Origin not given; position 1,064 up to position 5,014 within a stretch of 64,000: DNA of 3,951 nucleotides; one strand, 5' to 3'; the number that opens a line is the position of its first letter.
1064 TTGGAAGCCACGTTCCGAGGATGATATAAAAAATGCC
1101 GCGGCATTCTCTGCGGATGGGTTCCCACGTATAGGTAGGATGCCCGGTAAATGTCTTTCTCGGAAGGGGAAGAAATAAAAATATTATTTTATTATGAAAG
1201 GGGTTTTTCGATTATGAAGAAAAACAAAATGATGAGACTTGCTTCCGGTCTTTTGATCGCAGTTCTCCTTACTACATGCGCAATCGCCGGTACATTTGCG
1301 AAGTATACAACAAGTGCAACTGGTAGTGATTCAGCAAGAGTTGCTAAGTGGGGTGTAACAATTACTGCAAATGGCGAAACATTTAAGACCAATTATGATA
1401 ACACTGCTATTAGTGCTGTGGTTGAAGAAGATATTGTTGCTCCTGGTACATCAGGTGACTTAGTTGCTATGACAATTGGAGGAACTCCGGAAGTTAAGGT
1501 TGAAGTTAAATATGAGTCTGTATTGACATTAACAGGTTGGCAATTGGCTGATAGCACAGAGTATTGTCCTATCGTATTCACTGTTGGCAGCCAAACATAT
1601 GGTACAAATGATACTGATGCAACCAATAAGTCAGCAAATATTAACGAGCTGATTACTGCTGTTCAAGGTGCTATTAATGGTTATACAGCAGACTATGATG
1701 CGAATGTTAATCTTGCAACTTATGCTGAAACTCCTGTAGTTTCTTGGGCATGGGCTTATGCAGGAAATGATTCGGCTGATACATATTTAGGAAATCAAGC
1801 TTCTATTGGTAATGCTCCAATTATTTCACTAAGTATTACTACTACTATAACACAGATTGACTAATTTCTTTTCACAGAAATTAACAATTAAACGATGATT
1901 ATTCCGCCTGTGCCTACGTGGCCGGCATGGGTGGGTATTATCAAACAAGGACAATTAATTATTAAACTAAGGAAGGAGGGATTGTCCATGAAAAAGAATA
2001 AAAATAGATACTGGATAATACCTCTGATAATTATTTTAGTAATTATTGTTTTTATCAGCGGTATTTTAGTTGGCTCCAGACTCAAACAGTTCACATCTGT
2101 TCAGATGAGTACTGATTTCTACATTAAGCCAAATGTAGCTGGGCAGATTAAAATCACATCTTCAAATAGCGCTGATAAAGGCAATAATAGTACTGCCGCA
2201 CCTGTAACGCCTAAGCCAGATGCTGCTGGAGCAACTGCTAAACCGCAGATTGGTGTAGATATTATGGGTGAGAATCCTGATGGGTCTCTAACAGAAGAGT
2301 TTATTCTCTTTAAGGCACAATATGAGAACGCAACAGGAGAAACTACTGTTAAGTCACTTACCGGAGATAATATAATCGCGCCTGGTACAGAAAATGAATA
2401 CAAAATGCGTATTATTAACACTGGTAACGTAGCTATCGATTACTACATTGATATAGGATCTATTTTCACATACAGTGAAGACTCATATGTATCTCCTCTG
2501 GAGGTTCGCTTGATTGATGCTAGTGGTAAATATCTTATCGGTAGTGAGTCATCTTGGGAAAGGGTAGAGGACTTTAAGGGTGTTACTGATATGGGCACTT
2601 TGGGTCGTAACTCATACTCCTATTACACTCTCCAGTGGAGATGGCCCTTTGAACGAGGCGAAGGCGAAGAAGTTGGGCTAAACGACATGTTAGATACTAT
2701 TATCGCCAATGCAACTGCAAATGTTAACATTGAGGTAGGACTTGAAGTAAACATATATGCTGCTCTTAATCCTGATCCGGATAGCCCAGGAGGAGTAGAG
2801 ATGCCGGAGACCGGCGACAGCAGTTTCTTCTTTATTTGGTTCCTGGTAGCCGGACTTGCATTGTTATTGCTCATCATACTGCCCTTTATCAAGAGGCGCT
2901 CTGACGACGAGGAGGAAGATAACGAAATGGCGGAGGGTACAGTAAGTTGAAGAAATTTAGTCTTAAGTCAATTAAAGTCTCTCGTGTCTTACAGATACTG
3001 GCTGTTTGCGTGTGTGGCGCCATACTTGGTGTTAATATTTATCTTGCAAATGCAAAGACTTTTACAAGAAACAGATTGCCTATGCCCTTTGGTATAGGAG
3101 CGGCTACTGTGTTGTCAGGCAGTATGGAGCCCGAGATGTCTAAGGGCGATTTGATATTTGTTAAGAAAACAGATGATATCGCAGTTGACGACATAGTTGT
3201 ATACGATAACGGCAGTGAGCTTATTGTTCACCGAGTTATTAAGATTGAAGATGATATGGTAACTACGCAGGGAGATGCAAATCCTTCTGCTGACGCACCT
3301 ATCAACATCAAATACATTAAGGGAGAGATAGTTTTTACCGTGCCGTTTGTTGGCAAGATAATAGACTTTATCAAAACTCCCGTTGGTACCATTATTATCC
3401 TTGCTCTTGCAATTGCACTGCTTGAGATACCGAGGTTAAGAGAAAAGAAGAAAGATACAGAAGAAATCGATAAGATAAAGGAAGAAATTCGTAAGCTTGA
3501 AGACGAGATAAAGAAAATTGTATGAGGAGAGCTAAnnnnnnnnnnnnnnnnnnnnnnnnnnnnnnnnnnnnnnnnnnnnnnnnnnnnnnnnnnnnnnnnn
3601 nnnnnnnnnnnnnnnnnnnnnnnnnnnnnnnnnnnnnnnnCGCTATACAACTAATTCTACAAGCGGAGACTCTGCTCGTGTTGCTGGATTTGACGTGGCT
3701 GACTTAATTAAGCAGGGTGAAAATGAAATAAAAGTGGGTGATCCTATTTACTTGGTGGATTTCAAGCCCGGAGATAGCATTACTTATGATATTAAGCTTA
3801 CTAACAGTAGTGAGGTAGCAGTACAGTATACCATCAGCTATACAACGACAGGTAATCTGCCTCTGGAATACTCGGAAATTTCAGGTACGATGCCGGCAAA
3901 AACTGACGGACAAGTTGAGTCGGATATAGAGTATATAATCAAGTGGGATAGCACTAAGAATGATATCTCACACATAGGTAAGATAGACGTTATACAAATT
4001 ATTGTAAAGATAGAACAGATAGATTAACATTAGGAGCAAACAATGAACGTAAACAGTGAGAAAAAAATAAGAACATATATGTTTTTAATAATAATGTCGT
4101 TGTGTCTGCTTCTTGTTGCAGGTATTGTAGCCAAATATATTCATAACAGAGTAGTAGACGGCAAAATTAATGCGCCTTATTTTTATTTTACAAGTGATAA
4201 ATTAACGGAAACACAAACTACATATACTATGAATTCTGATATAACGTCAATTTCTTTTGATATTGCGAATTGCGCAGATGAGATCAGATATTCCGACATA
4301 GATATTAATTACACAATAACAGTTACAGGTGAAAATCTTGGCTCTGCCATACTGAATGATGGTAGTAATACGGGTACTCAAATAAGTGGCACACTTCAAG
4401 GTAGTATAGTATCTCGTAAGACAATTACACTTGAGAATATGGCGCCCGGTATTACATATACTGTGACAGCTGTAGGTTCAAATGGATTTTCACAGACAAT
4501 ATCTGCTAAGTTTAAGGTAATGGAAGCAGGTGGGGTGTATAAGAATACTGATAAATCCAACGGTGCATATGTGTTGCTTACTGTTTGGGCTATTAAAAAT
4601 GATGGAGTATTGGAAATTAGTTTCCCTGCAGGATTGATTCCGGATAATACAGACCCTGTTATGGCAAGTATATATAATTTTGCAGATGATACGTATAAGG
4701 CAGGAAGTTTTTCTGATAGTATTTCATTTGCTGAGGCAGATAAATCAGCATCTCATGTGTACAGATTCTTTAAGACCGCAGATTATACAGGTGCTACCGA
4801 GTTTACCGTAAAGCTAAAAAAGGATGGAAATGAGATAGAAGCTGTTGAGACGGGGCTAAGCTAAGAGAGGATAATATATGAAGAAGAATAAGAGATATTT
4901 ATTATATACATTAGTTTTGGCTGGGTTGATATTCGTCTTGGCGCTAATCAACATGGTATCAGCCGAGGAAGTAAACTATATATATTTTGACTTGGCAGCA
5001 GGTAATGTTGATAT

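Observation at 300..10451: Seven-gene SipW/TasA-like locus with an LPXTG-type subunit and a 1857-aa beta-helix protein: candidate undescribed multi-subunit fibre/adhesin system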

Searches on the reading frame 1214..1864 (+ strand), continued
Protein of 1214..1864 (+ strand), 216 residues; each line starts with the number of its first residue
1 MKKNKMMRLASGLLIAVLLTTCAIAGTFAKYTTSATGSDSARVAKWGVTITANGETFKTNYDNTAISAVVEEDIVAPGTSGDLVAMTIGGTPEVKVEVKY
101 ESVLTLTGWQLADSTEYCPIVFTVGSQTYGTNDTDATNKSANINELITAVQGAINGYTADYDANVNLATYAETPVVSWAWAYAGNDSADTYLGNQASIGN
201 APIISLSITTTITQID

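Call 87: search_protein_representatives(alignment_id=A1)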
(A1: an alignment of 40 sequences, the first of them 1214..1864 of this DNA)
Query: 40 sequences, 223 profile positions. Proteins with E-value up to 0.001 (for the whole library): 5761; up to 1e-10: 3583; up to 1e-30: 1351. The best 150 are listed.
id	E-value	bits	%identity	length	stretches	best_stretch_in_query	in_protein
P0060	2.4e-84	298.9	-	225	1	1-223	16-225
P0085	1.1e-83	296.7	-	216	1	3-223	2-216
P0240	4.1e-82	291.6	-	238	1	1-223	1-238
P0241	3.3e-80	285.4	-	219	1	1-223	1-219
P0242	4.1e-80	285.1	-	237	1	1-223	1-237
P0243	5.2e-79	281.5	-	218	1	1-223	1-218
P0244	6.8e-79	281.1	-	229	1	1-223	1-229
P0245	1.0e-78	280.5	-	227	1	2-223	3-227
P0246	1.2e-78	280.3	-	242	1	1-223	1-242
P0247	1.7e-78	279.7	-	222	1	1-223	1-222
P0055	6.4e-78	277.9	-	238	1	1-223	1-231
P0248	7.6e-78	277.6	-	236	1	1-223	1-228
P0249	1.5e-77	276.7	-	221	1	1-223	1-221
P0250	1.9e-76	273.1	-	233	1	1-223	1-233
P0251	3.8e-76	272.1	-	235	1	1-221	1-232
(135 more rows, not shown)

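Call 91: list_cluster_members(proteins=[P0024, P0028, P0033, P0053, P0060, P0092, P0094, P0082, P0114, P0125])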
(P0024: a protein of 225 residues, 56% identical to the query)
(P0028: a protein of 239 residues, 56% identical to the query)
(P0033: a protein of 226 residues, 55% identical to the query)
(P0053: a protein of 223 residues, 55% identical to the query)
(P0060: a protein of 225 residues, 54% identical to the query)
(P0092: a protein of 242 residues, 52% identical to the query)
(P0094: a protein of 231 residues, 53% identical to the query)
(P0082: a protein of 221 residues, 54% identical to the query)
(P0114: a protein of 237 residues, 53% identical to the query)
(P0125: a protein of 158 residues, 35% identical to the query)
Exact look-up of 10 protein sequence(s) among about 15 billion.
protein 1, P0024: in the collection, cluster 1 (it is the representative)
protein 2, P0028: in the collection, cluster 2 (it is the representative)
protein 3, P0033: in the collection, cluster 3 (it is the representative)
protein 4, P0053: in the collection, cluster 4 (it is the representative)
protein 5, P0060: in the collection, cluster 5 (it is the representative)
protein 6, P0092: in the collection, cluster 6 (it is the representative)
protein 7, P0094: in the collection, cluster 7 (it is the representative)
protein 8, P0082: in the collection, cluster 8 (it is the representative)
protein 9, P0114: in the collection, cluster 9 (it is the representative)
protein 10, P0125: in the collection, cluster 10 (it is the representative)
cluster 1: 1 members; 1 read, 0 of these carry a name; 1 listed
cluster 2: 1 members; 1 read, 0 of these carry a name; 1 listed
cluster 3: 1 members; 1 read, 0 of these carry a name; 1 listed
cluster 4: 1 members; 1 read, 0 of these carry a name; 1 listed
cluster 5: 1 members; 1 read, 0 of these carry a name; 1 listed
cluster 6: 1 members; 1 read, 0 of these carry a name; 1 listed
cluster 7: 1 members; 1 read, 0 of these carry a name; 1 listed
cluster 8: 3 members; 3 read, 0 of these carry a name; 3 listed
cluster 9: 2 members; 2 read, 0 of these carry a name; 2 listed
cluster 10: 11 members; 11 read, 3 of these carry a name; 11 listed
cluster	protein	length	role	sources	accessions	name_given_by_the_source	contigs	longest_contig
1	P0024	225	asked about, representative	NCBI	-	-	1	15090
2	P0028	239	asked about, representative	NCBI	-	-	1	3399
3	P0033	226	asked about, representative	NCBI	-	-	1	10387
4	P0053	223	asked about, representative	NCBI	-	-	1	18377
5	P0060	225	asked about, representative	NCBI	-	-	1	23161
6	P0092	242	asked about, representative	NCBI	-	-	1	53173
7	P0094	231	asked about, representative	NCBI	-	-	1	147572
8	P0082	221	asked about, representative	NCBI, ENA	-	-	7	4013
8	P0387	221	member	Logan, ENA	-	-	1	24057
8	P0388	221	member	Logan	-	-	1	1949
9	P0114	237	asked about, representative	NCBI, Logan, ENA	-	-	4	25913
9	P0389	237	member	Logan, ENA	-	-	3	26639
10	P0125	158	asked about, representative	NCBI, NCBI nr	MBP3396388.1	MAG: hypothetical protein J6L87_04355 [Clostridia bacterium] | hypothetical protein [Clostridia bacterium]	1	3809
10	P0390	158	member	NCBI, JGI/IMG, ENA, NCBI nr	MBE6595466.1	MAG: hypothetical protein E7644_06675 [Ruminococcaceae bacterium] | hypothetical protein [Oscillospiraceae bacterium]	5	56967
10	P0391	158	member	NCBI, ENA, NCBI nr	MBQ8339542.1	MAG: hypothetical protein IJY16_03760 [Clostridia bacterium] | hypothetical protein [Clostridia bacterium]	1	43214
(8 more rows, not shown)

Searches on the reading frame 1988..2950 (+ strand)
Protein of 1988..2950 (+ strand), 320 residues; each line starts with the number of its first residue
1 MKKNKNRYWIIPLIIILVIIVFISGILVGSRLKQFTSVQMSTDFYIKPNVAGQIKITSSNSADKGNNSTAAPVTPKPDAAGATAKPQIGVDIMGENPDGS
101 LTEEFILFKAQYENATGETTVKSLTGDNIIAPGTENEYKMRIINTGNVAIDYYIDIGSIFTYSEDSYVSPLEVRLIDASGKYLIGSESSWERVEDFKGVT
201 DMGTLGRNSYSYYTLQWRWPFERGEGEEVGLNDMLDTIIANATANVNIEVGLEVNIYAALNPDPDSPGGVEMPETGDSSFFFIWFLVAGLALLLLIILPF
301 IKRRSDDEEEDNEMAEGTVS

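Call 3: search_protein_families(library=pfam, proteins=[window:1988-2950:+], max_evalue=0.1)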
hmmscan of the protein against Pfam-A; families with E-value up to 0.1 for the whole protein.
window:1988-2950:+ (320 aa): 3 families
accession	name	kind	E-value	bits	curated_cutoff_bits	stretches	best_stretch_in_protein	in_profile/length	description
PF19451.5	DUF5989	-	0.058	13.9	27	1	3-23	12-32/49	Family of unknown function (DUF5989)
PF15820.10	ECSCR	-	0.079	13.3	27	0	9-65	26-80/104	Endothelial cell-specific chemotaxis regulator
PF00746.26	Gram_pos_anchor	-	0.1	13.1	20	0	273-305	10-40/43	LPXTG cell wall anchor motif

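Call 4: search_protein_families(library=ncbifam, proteins=[window:1988-2950:+], max_evalue=0.1)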
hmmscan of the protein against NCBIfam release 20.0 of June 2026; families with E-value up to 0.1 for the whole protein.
window:1988-2950:+ (320 aa): 3 families
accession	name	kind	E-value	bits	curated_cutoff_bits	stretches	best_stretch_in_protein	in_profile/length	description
NF053819.1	EF0750_LPXTG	subfamily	4.1e-05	24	47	0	269-304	70-103/105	EF2685/EF0750 family sortase-dependent surface protein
TIGR03927.1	T7SS_EssA_Firm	equivalog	0.015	15.2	32.45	0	2-27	117-142/151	type VII secretion protein EssA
NF046001.1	SecDF_plasm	equivalog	0.064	11.3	500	1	4-57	538-591/878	protein translocase subunit SecDF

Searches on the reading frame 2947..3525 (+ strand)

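Call 3: search_protein_families(library=pfam, proteins=[window:2947-3525:+], max_evalue=0.1)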
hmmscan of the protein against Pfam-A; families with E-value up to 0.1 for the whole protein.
window:2947-3525:+ (192 aa): 3 families
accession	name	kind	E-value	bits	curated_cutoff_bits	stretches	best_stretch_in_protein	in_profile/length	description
PF00717.28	Peptidase_S24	-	1.6e-08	34.7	23.3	1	51-108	36-92/116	Peptidase S24-like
PF10502.14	Peptidase_S26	-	0.00018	21.9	22.9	1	50-110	23-90/168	Signal peptidase, peptidase S26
PF07047.17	OPA3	-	0.09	13.1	25.7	0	147-190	77-120/121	Optic atrophy 3 protein (OPA3)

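Call 4: search_protein_families(library=ncbifam, proteins=[window:2947-3525:+], max_evalue=0.1)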
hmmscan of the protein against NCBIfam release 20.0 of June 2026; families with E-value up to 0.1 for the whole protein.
window:2947-3525:+ (192 aa): 4 families
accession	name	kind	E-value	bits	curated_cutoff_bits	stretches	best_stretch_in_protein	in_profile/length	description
TIGR02228.1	sigpep_I_arch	equivalog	1.2e-22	80.5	51.85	1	49-155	30-146/158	signal peptidase I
NF046067.1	SigPepSipWBacil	equivalog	1e-18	67.6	190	1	45-177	33-175/189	signal peptidase I SipW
TIGR02227.1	sigpep_I_bact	equivalog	1.6e-09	37.8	47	1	51-125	21-102/162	signal peptidase I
TIGR02754.1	sod_Ni_protease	equivalog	0.044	14.2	63.25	1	57-119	5-73/90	nickel-type superoxide dismutase maturation protease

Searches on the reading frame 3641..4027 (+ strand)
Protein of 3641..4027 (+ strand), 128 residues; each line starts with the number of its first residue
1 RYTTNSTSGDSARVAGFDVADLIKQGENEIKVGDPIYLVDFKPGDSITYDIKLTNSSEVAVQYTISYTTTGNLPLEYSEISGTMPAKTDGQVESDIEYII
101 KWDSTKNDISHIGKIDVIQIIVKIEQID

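Call 56: predict_structure(alignment_id=A3)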
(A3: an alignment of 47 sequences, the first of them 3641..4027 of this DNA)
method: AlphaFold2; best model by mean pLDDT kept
length: 128 residues; sequences in the alignment: 47
mean_pLDDT: 84.2   pTM: 0.72
mean pLDDT of the five models: 84.2, 83.2, 80.8, 80.6, 79.8
residues with pLDDT >= 90: 74; 70-90: 33; 50-70: 8; < 50: 13
segments of 3 or more residues with pLDDT < 50: 1-13
pLDDT, mean of each block of 10 residues (from residue 1): 39 53 84 90 95 88 93 94 88 91 96 94 88
secondary structure, 60 per line:
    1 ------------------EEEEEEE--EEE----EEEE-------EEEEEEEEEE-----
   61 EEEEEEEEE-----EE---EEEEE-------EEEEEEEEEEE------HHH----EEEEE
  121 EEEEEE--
elements in order: E19-25 E28-30 E35-38 E46-55 E61-69 E80-84 E92-102 E116-126

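Call 60: fold_search(model_id=the predicted structure, library=pdb)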
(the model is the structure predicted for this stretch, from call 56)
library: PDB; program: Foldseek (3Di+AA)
matches with E <= 10: 986; with E <= 0.001: 0
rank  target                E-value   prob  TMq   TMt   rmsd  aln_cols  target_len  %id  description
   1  2qki_E                8.4e-03  0.93  0.34  0.25  16.2       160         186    9  Human C3c in complex with the inhibitor compstatin (released 2007-08-14)
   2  3hrz_B                1.2e-02  0.93  0.36  0.21  15.7       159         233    8  Cobra Venom Factor (CVF) in complex with human factor B (released 2009-07-07)
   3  2a74_E                2.0e-02  0.60  0.28  0.21  16.2       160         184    8  Human Complement Component C3c (released 2005-09-27)
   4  3l3o_B                2.3e-02  0.60  0.28  0.21  15.9       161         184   10  Staphylococcal Complement Inhibitor (SCIN) in complex with Human Complement Component C3c (released 2010-08-04)
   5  4r7x_A                2.3e-02  0.57  0.27  0.24  14.0       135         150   13  Crystal structure of N-lobe of human ARRDC3(1-180) (released 2014-10-01)
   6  7ad7_A                2.5e-02  0.85  0.36  0.08  16.7       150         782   10  Crystal structure of human complement C5 in complex with the K8 bovine knob domain peptide. (released 2021-03-10)
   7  2a74_B                2.5e-02  0.60  0.29  0.22  16.5       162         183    8  Human Complement Component C3c (released 2005-09-27)
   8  6ysq_C                2.7e-02  0.80  0.34  0.09  16.3       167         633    7  The hC4Nb8 complement inhibitory nanobody in complex with C4b (released 2020-06-24)
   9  7e1y_A                3.2e-02  0.98  0.38  0.12   8.6       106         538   15  Staphylothermus marinus amylopullulanase -SmApu (released 2022-02-09)
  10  3frp_G                3.2e-02  0.82  0.36  0.23  15.6       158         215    7  Crystal Structure of Cobra Venom Factor, a Co-factor for C3- and C5 convertase CVFBb (released 2009-04-28)
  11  8ic1_A                3.2e-02  0.57  0.29  0.11  12.4       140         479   11  endo-alpha-D-arabinanase EndoMA1 D51N mutant from Microbacterium arabinogalactanolyticum in complex with arabinooligos (released 2023-08-16)
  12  7skp_B                3.6e-02  0.97  0.30  0.48   8.7        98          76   16  De novo synthetic protein DIG14 (tetragonal space group) (released 2022-10-12)
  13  7skp_A                3.8e-02  0.96  0.29  0.49   8.9        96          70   17  De novo synthetic protein DIG14 (tetragonal space group) (released 2022-10-12)
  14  8ayh_A                3.8e-02  0.77  0.35  0.07  16.8       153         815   10  Structure of Complement C5 in Complex with small molecule inhibitor and CVF (released 2022-12-21)
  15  8hhv_A                4.2e-02  0.51  0.29  0.11  12.4       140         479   11  endo-alpha-D-arabinanase EndoMA1 from Microbacterium arabinogalactanolyticum (released 2023-08-16)
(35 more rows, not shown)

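Call 92: search_solved_structures(query=A3, max_evalue=10, show_alignments=0)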
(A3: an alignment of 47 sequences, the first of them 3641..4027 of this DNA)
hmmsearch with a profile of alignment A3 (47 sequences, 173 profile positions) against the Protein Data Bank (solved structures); distinct sequences matched with E-value up to 10: 3.
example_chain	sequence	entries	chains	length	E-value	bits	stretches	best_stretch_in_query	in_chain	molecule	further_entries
7n6g_1J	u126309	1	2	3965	0.049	16.9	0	74-113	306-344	HYDIN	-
7sqc_F0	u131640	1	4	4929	0.082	16.1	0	74-113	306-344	Hydin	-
8bl6_A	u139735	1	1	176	0.61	13.3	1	93-170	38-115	dIG14-scdim-EF62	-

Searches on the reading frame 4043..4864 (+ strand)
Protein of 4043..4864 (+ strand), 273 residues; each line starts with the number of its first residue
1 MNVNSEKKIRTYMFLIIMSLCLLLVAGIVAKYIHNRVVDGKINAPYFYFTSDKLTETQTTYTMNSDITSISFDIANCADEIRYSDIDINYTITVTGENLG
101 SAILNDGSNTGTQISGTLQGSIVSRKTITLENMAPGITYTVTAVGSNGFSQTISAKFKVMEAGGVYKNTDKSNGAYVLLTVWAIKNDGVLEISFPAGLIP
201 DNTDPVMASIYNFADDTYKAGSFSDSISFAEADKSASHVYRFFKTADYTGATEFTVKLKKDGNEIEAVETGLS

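Call 3: search_protein_families(library=pfam, proteins=[window:4043-4864:+], max_evalue=0.1)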
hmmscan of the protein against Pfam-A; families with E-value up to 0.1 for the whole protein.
window:4043-4864:+ (273 aa): 2 families
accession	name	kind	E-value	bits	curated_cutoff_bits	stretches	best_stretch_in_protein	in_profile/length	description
PF00041.27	fn3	-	0.03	15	25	1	84-149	27-74/84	Fibronectin type III domain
PF24547.1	DUF7601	-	0.037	15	27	1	89-153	21-93/116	Domain of unknown function (DUF7601)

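Call 4: search_protein_families(library=ncbifam, proteins=[window:4043-4864:+], max_evalue=0.1)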
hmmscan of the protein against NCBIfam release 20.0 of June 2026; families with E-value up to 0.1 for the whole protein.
window:4043-4864:+ (273 aa): 1 family
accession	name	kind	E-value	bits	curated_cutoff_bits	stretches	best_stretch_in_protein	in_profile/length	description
NF007830.1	PRK10540.1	equivalog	0.047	13.6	98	1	72-124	19-67/72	osmotically-inducible lipoprotein OsmB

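Call 82: find_homologous_proteins(query=window:4043-4864:+, max_evalue=0.001)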
Query window:4043-4864:+ (273 aa): 71 proteins with E <= 0.001 among 883 candidates.
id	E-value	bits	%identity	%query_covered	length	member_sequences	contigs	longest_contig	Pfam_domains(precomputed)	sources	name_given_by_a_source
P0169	7.4e-171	584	99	100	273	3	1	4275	-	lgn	-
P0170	1.2e-74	269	51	96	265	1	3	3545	-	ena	-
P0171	3.6e-54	202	66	60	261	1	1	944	PF05342.20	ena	-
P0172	1.2e-48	184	43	83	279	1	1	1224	-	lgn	-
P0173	1.8e-48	183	43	96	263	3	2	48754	-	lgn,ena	-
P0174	1.1e-47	181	42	89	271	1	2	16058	-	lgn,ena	-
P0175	1.4e-47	180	41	97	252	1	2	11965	-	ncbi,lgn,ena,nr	ncbi:MAG: hypothetical protein IKU55_05100 [Clostridia bacterium]|nr:hypothetical protein [Clostridi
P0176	5.6e-47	178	41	98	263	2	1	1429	-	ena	-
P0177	1.0e-46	178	42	91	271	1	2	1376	-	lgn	-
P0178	1.4e-46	177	43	92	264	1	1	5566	-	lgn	-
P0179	2.0e-46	177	43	88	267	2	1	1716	-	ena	-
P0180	3.0e-46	176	43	88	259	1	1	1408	-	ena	-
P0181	3.8e-45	172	43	91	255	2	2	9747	-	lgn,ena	-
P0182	5.2e-45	172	42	86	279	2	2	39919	-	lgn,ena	-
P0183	5.5e-45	172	42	95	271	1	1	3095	-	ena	-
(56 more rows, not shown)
